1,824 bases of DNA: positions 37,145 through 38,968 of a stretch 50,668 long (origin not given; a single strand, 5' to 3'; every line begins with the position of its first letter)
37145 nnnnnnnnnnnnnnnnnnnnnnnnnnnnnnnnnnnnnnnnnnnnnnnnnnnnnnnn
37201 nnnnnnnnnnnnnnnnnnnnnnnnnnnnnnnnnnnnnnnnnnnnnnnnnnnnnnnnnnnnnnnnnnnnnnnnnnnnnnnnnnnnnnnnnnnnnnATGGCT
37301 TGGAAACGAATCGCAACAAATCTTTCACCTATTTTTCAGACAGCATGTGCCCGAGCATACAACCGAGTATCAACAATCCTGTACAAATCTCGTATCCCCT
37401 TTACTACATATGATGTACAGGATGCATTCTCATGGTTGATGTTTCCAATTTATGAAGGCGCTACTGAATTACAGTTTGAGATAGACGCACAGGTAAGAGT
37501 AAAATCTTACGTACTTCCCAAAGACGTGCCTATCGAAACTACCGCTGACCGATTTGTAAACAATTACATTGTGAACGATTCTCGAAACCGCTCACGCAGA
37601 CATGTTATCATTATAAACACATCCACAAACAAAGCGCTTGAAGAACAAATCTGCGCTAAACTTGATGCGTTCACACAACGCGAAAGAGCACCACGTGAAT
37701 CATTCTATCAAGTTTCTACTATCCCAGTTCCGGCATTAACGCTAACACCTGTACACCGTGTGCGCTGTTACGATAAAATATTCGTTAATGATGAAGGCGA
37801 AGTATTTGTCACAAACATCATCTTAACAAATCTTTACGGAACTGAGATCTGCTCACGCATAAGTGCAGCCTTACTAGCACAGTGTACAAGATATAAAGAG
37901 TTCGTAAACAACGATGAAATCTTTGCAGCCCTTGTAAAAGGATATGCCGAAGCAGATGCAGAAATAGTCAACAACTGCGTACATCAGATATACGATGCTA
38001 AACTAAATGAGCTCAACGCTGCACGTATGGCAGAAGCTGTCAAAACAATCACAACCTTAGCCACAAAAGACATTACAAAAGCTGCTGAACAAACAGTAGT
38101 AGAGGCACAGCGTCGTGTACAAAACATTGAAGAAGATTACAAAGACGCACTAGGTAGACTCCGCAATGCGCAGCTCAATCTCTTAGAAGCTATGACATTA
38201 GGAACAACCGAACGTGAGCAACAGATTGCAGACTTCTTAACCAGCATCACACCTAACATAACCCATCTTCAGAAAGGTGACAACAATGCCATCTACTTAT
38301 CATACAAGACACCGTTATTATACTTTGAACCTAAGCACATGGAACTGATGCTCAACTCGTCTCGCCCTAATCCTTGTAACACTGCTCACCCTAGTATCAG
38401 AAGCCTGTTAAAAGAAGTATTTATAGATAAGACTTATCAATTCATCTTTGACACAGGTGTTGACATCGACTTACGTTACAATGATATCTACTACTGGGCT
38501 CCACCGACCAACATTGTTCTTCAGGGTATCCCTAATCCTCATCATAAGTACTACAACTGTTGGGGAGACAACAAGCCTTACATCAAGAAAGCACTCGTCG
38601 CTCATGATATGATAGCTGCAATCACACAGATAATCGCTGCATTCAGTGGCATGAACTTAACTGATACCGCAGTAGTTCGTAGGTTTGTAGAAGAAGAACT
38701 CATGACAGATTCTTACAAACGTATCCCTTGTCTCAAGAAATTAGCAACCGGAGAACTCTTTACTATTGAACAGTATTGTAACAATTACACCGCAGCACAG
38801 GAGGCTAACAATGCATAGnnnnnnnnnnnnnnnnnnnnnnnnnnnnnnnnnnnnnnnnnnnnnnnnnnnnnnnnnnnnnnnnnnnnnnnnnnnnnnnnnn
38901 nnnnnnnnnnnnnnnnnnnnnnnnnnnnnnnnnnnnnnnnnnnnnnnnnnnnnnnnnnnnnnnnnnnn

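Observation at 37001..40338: Phage-encoded ubiquitin-like conjugation-type cassette: Ubl-like, E2-like(?), JAB and E1-like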

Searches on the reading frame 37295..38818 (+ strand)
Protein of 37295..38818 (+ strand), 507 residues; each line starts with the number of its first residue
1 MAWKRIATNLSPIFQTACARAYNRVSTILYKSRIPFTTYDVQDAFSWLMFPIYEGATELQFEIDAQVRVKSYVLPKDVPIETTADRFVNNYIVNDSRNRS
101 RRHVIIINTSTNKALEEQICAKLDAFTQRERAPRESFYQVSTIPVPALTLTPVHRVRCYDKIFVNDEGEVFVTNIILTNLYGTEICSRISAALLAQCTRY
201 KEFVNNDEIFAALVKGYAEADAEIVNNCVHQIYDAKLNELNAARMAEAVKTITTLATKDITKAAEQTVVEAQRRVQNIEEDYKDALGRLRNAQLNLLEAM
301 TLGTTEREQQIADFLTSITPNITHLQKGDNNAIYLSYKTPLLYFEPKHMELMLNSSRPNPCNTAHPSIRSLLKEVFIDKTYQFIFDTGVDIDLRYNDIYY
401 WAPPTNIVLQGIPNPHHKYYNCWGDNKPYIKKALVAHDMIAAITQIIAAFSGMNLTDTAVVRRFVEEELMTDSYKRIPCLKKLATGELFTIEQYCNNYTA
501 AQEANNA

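Call 3: search_protein_families(library=pfam, proteins=[window:37295-38818:+], max_evalue=1)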
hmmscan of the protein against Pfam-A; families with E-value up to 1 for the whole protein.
window:37295-38818:+ (507 aa): 5 families
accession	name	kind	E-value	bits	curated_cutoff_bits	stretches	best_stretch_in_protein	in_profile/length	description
PF09731.14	Mitofilin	-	0.021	14.2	27.4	1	240-333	186-278/614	Mitochondrial inner membrane protein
PF17242.7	DUF5315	-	0.051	13.8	27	1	279-303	40-64/77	Disordered region of unknown function (DUF5315)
PF25600.1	TRIM_CC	-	0.054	13.8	30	1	257-334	8-85/142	TRIM protein coiled-coil region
PF14069.11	SpoVIF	-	0.28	11.3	27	0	244-272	32-60/72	Stage VI sporulation protein F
PF10104.14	Brr6_like_C_C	-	0.75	10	25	0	181-232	53-107/133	Di-sulfide bridge nucleocytoplasmic transport domain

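Call 4: search_protein_families(library=ncbifam, proteins=[window:37295-38818:+], max_evalue=1)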
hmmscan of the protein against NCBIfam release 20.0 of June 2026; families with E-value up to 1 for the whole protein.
window:37295-38818:+ (507 aa): 0 families

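Call 5: search_protein_families(library=phrogs, proteins=[window:37295-38818:+], max_evalue=0.01)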
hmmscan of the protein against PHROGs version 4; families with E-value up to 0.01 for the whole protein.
window:37295-38818:+ (507 aa): 0 families

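Call 6: search_protein_families(library=padloc, proteins=[window:37295-38818:+], max_evalue=0.1)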
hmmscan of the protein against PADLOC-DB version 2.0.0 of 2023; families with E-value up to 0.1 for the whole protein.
window:37295-38818:+ (507 aa): 1 family
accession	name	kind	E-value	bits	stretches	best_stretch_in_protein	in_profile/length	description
PDLC01797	CARF1--CARF_HEPN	-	0.0016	15.5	1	242-327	200-285/428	-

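Call 9: find_homologous_proteins(query=window:37295-38818:+)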
Query window:37295-38818:+ (507 aa): 22 proteins with E <= 0.001 among 8000 candidates.
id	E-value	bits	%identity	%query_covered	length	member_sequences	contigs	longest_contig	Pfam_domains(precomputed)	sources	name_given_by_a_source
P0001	0.0e+0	1148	100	100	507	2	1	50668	-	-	-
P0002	4.3e-298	1007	85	100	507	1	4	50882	-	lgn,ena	-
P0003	1.8e-57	213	32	93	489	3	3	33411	-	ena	-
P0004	7.1e-57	211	32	93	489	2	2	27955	-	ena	-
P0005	1.8e-56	210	33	93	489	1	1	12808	-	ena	-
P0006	1.7e-55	207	31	100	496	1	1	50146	-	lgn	-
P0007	3.1e-55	206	32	93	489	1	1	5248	-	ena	-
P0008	2.9e-52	196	31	79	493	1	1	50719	-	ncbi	-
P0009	1.0e-50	191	29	95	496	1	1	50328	-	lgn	-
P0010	1.3e-50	191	30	100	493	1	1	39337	-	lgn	-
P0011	2.1e-45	174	30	98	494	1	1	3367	-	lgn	-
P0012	3.2e-45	173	27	99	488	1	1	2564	-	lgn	-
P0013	9.6e-45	171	31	93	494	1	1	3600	-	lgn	-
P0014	2.8e-43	167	27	94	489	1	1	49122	-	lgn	-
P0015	1.0e-42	165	30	94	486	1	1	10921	-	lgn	-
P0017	5.1e-42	162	28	95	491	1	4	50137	-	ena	-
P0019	6.2e-38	149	30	68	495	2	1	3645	-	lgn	-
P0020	4.3e-22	97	30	47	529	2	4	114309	-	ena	-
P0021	1.8e-20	91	25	65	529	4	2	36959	-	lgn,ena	-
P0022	2.8e-10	58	42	17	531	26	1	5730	-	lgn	-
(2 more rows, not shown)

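Call 11: search_dna_similar(query=window:37295-38818:+, collection=phages, mode=protein, max_rows=20, max_evalue=0.001)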
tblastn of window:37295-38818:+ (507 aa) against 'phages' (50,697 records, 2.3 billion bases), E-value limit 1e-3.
No match.

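Call 12: find_encoding_contigs(protein=P0008, flank=6000, max_places=2)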
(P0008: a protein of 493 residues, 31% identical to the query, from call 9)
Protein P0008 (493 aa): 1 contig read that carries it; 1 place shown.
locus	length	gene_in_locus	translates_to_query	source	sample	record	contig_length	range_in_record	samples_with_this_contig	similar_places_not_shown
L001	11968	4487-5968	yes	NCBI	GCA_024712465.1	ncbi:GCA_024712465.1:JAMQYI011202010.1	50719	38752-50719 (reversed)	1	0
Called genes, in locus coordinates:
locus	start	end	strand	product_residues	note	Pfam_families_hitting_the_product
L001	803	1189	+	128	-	-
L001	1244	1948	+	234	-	-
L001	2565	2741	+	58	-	-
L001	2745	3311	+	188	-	PF13392:HNH_3 (weak), PF22083:I-HmuI_NUMOD-like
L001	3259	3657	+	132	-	-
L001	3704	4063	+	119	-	-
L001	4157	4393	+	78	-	-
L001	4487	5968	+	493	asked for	-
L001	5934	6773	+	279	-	-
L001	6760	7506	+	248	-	PF00899:ThiF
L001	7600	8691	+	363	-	PF00078:RVT_1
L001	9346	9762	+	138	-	-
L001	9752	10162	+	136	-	-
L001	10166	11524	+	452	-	PF00176:SNF2-rel_dom, PF04851:ResIII (weak), PF00271:Helicase_C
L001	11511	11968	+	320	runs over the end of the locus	PF13479:AAA_24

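Call 13: find_encoding_contigs(protein=P0020, flank=8000, max_places=2)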
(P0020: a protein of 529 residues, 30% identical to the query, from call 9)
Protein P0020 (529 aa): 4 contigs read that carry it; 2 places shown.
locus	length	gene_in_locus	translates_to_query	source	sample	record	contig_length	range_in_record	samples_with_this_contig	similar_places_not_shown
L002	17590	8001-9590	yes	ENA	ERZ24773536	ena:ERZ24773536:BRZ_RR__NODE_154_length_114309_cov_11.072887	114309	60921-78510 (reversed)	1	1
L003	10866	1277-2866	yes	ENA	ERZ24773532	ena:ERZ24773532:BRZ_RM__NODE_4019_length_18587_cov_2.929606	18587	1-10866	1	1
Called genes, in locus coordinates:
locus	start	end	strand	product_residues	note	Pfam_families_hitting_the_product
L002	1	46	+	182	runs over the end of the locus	-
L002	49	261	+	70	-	-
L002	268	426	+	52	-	-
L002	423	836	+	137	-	-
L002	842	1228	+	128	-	-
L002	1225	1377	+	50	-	-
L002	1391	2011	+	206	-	-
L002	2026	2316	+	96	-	-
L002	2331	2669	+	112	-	-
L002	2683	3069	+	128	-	-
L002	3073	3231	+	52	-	-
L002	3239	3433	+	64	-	-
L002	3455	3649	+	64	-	-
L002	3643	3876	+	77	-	-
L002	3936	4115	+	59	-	-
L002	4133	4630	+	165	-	PF04002:RadC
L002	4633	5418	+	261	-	PF24703:DUF7666, PF01469:Pentapeptide_2 (weak)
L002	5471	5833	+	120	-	-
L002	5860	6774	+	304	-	-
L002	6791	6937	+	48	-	-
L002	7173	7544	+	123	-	-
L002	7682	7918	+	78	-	-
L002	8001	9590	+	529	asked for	-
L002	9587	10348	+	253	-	-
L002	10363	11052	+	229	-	PF00899:ThiF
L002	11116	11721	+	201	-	PF01844:HNH, PF14279:HNH_5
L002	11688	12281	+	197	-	PF04542:Sigma70_r2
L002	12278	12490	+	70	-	-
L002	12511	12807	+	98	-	-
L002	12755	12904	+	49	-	-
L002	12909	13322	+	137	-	-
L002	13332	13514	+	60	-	-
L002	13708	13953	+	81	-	-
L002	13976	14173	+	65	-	-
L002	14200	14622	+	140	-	-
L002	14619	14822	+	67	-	-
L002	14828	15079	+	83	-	-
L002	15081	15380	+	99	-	-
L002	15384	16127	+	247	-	PF00149:Metallophos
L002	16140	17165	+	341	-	PF10127:RlaP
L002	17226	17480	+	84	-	-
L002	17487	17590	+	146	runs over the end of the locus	-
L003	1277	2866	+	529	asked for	-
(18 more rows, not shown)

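Call 14: find_encoding_contigs(protein=P0021, flank=8000, max_places=2)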
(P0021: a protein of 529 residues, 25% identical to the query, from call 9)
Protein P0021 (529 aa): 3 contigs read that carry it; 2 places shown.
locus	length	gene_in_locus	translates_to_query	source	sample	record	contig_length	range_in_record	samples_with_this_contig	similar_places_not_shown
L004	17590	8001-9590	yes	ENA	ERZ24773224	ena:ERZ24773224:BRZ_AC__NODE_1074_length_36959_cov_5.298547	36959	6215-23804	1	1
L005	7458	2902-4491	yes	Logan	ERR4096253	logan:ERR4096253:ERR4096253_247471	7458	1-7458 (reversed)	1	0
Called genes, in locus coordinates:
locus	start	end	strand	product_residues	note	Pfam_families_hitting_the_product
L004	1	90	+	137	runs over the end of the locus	-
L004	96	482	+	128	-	-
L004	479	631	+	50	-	-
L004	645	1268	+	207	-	-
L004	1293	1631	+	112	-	-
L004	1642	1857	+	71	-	-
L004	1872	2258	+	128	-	-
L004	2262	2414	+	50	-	-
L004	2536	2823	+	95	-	-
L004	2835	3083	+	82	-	-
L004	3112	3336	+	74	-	-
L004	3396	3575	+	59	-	-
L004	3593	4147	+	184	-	PF18941:DUF5688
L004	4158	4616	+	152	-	PF04002:RadC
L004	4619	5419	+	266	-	PF24703:DUF7666, PF01469:Pentapeptide_2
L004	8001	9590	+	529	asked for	-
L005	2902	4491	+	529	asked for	-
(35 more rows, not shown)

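Call 15: find_encoding_contigs(protein=P0022, flank=8000, max_places=2)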
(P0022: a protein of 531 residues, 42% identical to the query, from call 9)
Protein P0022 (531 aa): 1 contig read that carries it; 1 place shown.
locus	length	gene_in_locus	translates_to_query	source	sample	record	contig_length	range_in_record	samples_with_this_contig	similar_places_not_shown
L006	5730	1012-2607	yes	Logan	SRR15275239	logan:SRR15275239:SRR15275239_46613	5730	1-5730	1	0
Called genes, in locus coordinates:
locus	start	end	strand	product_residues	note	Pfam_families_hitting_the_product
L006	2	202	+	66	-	?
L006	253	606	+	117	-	-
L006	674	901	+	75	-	-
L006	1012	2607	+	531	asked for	-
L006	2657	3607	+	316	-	-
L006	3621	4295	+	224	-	PF00899:ThiF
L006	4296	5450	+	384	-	PF00078:RVT_1, PF00680:RdRP_1 (weak)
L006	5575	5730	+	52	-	?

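Call 24: predict_structure(alignment_id=A1)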
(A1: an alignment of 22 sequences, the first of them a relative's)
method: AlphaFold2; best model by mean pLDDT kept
length: 507 residues; sequences in the alignment: 22
mean_pLDDT: 80.2   pTM: 0.48
mean pLDDT of the five models: 80.2, 79.9, 79.5, 79.5, 76.0
residues with pLDDT >= 90: 129; 70-90: 278; 50-70: 80; < 50: 20
segments of 3 or more residues with pLDDT < 50: 2-5, 62-64, 141-147, 149-152
pLDDT, mean of each block of 10 residues (from residue 1): 54 70 73 68 81 64 64 84 86 73 82 84 74 58 47 65 72 81 76 80 87 85 84 84 76 67 78 83 79 65 66 88 87 91 92 91 93 94 95 90 82 93 92 87 94 90 92 87 93 92 78
secondary structure, 60 per line:
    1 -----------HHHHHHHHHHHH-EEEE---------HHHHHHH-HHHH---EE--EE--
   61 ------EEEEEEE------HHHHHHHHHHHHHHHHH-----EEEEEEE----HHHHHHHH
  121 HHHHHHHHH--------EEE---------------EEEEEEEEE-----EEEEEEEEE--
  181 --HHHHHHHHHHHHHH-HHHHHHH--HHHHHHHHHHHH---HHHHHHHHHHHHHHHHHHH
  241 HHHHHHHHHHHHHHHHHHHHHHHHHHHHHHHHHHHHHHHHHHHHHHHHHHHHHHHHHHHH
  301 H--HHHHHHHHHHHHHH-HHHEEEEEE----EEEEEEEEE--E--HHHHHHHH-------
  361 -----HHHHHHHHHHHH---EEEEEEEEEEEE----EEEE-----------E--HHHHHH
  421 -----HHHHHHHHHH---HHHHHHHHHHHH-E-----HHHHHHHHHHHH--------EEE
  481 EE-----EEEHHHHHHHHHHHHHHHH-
elements in order: H12-23 E25-28 H38-44 H46-49 E67-73 H80-96 E102-108 H113-129 E138-140 E156-164 E170-178 H183-196 H198-204 H207-218 H222-301 H304-317 E322-327 E332-340 H346-353 H366-377 E381-392 E397-400 H415-420 H426-435 H439-450 H458-469 E478-482 E488-490 H491-506

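Call 28: fold_search(model_id=the predicted structure, library=pdb)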
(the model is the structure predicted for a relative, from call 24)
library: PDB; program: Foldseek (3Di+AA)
matches with E <= 10: 318; with E <= 0.001: 0
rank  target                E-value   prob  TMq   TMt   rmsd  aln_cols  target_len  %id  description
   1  6dr1                  8.1e-02  0.44  0.14  0.21   7.0       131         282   11  YopH PTP1B Chimera 2 PTPase (released 2018-08-29)
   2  6drb                  1.1e-01  0.35  0.13  0.20   9.9       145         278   13  Crystal Structure of the YopH PTP1B WPD loop Chimera 3 PTPase bound to tungstate (released 2018-08-29)
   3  6dr9                  2.8e-01  0.20  0.13  0.20  10.0       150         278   11  Crystal Structure of the YopH PTP1B Chimera 3 PTPase apo form (released 2018-08-29)
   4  5ft8_Q                2.8e-01  0.09  0.08  0.20  15.8       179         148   13  Crystal structure of the complex between the cysteine desulfurase CsdA and the sulfur-acceptor CsdE in the persulfurat (released 2016-11-23)
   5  4lw4_D                5.0e-01  0.09  0.08  0.21  14.8       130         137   11  Structural changes during cysteine desulfurase CsdA and sulfur-acceptor CsdE interactions provide insight into the tra (released 2013-08-07)
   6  7st9_A                5.0e-01  0.07  0.12  0.11  18.7       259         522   10  Open state of Rad24-RFC:9-1-1 bound to a 5' ss/dsDNA junction (released 2022-03-23)
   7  6dt6                  5.3e-01  0.20  0.15  0.23   9.7       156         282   11  Crystal Structure of the YopH PTP1B Chimera 3 PTPase bound to vanadate (released 2018-08-29)
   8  1qz0_A                5.3e-01  0.13  0.15  0.21  14.5       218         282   12  Crystal Structure of the Yersinia Pestis Phosphatase YopH in Complex with a Phosphotyrosyl Mimetic-Containing Hexapept (released 2003-11-25)
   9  3bm8                  5.6e-01  0.14  0.13  0.20  10.0       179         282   10  crystal structure of YopH mutant D356A complexed with irreversible inhibitor PVSN (released 2008-06-17)
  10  1xxp_A                5.9e-01  0.13  0.14  0.21  15.3       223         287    8  Yersinia YopH (residues 163-468) C403S binds phosphotyrosyl peptide at two sites (released 2005-03-22)
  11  5ft8_W                5.9e-01  0.09  0.08  0.21  14.2       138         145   12  Crystal structure of the complex between the cysteine desulfurase CsdA and the sulfur-acceptor CsdE in the persulfurat (released 2016-11-23)
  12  5ft8_Y                7.0e-01  0.06  0.08  0.21  14.8       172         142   13  Crystal structure of the complex between the cysteine desulfurase CsdA and the sulfur-acceptor CsdE in the persulfurat (released 2016-11-23)
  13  5ft8_U                7.0e-01  0.06  0.08  0.21  14.9       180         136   12  Crystal structure of the complex between the cysteine desulfurase CsdA and the sulfur-acceptor CsdE in the persulfurat (released 2016-11-23)
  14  5ft8_S                7.4e-01  0.07  0.08  0.20  14.4       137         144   12  Crystal structure of the complex between the cysteine desulfurase CsdA and the sulfur-acceptor CsdE in the persulfurat (released 2016-11-23)
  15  7omf_A                7.8e-01  0.07  0.07  0.04  12.0       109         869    9  Structure of a minimal SF3B core in complex with sudemycin D6 (form I) (released 2021-08-04)
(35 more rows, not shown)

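Call 45: search_protein_families(library=pfam, alignment_id=A1, max_evalue=10)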
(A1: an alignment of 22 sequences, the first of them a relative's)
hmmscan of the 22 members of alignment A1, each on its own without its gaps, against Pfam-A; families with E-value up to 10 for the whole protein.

A. member 1, P0001 (507 aa): 5 families
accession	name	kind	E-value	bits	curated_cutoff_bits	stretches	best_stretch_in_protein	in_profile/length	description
PF09731.14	Mitofilin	-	0.021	14.2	27.4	1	240-333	186-278/614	Mitochondrial inner membrane protein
PF17242.7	DUF5315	-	0.051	13.8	27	1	279-303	40-64/77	Disordered region of unknown function (DUF5315)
PF25600.1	TRIM_CC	-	0.054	13.8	30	1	257-334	8-85/142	TRIM protein coiled-coil region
PF14069.11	SpoVIF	-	0.28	11.3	27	0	244-272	32-60/72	Stage VI sporulation protein F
PF10104.14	Brr6_like_C_C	-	0.75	10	25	1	181-232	53-107/133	Di-sulfide bridge nucleocytoplasmic transport domain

B. families by the number of members that match (of 22 scanned): 72 families (the first 25 are shown)
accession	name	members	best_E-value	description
PF04358.19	DsrC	5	0.024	DsrC like protein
PF06810.17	Phage_scaffold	4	1.3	Phage capsid assembly scaffolding protein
PF05218.19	DUF713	3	0.0029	Protein of unknown function (DUF713)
PF17242.7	DUF5315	2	0.00098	Disordered region of unknown function (DUF5315)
PF02403.27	Seryl_tRNA_N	2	0.0017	Seryl-tRNA synthetase N-terminal domain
PF02212.23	GED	2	0.005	Dynamin GTPase effector domain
PF07221.17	GlcNAc_2-epim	2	0.061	N-acylglucosamine 2-epimerase (GlcNAc 2-epimerase)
PF01895.24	PhoU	2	0.074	PhoU domain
PF07361.16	Cytochrom_B562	2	0.077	Cytochrome b562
PF18593.6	CdiI_2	2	0.085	CdiI immunity protein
PF25046.1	DUF7790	1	5.2e-05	Domain of unknown function (DUF7790)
PF12205.13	GIT1_C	1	0.00014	G protein-coupled receptor kinase-interacting protein 1 C term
PF24595.1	DUF7619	1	0.00066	Domain of unknown function (DUF7619)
PF13520.12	AA_permease_2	1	0.0037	Amino acid permease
PF07195.17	FliD_C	1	0.0045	Flagellar hook-associated protein 2 C-terminus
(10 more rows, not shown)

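Call 51: fold_search(model_id=the predicted structure, library=viral)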
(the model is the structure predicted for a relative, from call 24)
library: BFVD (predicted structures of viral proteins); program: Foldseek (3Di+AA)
matches with E <= 10: 542; with E <= 0.001: 2
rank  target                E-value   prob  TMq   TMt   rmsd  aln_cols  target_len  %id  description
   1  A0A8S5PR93            6.7e-16  1.00  0.34  0.41  17.9       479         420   16  Uncharacterized protein [Siphoviridae sp. ct96x5]
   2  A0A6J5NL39            3.7e-04  0.89  0.17  0.09  36.6       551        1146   11  Uncharacterized protein [uncultured Caudovirales phage]
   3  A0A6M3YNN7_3          7.0e-03  0.63  0.14  0.08  12.2       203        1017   10  Polyprotein [Riboviria sp.]
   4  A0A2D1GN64            4.8e-02  0.57  0.11  0.30  13.3       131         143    7  (no name in the UniProt tables at hand)
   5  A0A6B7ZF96            4.8e-02  0.28  0.08  0.22  15.3       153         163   17  Uncharacterized protein [Klebsiella phage N1M2]
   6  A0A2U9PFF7            5.7e-02  0.16  0.11  0.19  19.9       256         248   16  Uncharacterized protein [Erwinia phage vB_EamM-Bue1]
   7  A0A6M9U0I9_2          7.1e-02  0.44  0.17  0.11  10.9       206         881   12  Uncharacterized protein [Drosophila-associated filamentous virus]
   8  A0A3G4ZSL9            1.0e-01  0.08  0.09  0.13  22.4       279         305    9  Uncharacterized protein [Edafosvirus sp.]
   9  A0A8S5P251            1.8e-01  0.07  0.08  0.19  16.9       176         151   10  Uncharacterized protein [Myoviridae sp. ctLnO19]
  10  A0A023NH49            2.0e-01  0.63  0.11  0.33   6.3        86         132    9  ORF2a [Human picobirnavirus]
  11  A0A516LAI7            2.5e-01  0.35  0.15  0.15   7.7       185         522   11  (no name in the UniProt tables at hand)
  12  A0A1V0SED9            2.5e-01  0.12  0.11  0.14  14.5       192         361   10  Uncharacterized protein [Indivirus ILV1]
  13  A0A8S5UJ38            2.6e-01  0.09  0.09  0.10  14.6       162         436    8  Zinc ribbon domain protein [Siphoviridae sp. ctTDf8]
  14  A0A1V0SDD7            2.9e-01  0.63  0.11  0.14   4.7        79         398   10  Uncharacterized protein [Indivirus ILV1]
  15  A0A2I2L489            2.9e-01  0.14  0.09  0.18  22.6       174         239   10  Transmembrane domain-containing protein [Orpheovirus IHUMI-LCC2]
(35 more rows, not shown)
